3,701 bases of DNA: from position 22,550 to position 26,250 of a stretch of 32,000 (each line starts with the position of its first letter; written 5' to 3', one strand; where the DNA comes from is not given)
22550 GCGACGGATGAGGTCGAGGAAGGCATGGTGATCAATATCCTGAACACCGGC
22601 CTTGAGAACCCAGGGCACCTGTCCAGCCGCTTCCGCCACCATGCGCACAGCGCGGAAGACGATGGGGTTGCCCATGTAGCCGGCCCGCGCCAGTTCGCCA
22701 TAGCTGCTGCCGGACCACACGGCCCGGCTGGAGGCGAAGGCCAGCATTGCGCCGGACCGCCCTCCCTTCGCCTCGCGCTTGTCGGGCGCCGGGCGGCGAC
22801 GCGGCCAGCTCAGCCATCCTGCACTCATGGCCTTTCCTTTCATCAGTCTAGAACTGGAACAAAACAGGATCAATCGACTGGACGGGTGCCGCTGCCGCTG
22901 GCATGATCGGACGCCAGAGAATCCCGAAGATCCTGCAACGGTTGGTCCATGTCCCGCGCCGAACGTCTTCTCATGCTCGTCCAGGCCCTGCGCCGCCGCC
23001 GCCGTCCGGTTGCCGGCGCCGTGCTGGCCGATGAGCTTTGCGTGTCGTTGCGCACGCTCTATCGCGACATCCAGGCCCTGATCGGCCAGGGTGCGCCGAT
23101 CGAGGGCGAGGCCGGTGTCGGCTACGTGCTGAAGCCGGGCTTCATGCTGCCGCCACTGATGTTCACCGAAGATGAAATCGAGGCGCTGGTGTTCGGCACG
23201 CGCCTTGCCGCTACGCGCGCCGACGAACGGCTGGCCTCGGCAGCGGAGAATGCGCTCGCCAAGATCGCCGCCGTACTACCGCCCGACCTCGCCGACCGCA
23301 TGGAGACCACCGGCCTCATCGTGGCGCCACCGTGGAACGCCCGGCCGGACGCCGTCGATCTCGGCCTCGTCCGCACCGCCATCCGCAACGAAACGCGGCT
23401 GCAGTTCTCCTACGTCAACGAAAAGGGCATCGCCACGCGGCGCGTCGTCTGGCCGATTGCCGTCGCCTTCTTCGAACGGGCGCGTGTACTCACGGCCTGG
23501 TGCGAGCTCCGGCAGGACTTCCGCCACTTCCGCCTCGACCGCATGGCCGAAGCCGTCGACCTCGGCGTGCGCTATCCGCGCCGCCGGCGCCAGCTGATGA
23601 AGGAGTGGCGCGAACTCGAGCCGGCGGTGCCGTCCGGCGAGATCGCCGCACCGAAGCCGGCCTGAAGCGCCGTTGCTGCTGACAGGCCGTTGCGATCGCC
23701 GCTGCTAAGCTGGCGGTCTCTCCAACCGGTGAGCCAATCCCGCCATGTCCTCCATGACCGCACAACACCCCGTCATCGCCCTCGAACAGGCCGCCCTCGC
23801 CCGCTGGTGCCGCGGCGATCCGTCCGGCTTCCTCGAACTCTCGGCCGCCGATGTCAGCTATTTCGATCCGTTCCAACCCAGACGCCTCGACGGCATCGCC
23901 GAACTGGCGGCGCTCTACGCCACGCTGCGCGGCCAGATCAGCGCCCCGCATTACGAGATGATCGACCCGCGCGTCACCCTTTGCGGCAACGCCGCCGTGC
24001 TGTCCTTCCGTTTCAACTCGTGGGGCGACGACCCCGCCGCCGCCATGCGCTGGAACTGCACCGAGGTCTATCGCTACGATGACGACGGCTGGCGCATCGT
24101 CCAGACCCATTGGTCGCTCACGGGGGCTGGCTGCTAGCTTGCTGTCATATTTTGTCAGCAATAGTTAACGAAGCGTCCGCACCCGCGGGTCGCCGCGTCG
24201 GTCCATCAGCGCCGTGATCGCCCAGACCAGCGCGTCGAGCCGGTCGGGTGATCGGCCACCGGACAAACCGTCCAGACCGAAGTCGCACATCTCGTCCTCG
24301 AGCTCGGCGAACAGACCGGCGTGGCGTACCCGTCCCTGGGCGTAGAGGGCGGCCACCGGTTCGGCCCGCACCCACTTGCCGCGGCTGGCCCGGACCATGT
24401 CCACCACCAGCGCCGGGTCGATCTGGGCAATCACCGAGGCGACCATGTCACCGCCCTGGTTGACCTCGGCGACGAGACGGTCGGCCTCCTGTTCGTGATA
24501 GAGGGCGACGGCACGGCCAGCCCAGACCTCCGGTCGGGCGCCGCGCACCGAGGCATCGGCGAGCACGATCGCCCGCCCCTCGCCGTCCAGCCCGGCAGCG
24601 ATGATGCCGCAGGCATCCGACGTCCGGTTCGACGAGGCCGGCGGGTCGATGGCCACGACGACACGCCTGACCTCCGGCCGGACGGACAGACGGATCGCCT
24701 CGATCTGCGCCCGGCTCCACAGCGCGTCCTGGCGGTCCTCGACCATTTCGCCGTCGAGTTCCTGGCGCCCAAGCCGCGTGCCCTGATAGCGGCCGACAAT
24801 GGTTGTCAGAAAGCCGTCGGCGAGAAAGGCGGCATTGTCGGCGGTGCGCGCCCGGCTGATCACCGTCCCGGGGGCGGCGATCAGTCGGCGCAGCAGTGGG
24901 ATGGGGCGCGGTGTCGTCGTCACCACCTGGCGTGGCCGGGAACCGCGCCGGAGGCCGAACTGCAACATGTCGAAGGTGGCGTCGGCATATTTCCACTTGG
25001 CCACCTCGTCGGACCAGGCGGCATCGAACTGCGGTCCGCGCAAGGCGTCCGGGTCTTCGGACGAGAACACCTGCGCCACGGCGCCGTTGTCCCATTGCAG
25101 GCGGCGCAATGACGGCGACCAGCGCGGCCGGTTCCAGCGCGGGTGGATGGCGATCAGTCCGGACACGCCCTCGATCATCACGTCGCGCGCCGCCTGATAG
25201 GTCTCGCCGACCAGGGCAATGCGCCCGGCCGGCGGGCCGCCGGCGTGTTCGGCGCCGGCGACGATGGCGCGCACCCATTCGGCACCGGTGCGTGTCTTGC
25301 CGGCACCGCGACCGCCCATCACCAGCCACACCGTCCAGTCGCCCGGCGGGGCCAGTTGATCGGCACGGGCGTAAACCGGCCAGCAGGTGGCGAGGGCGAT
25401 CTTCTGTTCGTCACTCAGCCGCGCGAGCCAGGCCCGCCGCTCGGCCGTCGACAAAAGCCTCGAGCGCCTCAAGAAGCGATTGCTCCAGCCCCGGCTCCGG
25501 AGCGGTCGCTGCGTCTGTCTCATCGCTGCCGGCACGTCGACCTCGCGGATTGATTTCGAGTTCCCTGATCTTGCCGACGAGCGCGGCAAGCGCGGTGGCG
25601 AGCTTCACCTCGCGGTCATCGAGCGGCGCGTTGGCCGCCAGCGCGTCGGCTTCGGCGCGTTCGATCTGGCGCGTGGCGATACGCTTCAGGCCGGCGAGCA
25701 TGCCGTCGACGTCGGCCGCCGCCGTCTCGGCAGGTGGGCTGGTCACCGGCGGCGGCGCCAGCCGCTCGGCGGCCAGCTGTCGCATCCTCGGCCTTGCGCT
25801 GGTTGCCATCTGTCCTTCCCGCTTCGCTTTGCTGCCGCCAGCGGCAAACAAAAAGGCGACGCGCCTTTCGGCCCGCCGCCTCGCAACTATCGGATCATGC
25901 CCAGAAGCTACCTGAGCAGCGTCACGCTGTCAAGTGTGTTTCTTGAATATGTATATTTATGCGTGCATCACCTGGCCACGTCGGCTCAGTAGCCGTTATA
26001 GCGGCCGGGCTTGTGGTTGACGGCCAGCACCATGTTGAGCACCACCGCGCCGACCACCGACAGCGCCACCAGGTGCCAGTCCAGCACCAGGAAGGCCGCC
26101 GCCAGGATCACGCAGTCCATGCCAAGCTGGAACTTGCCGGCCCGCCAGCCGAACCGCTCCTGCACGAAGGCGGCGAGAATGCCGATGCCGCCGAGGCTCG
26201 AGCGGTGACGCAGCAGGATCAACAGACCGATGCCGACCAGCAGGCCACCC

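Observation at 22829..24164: WYL-domain regulator plus NTF2-like gene inserted on the opposite strand between GTA terminase and portal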

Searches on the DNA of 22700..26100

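Call 48: search_rna_families(source=window, start=22700, end=26100, threshold=evalue, max_evalue=1)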
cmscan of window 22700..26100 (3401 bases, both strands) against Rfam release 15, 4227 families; matches with E-value up to 1: 0.
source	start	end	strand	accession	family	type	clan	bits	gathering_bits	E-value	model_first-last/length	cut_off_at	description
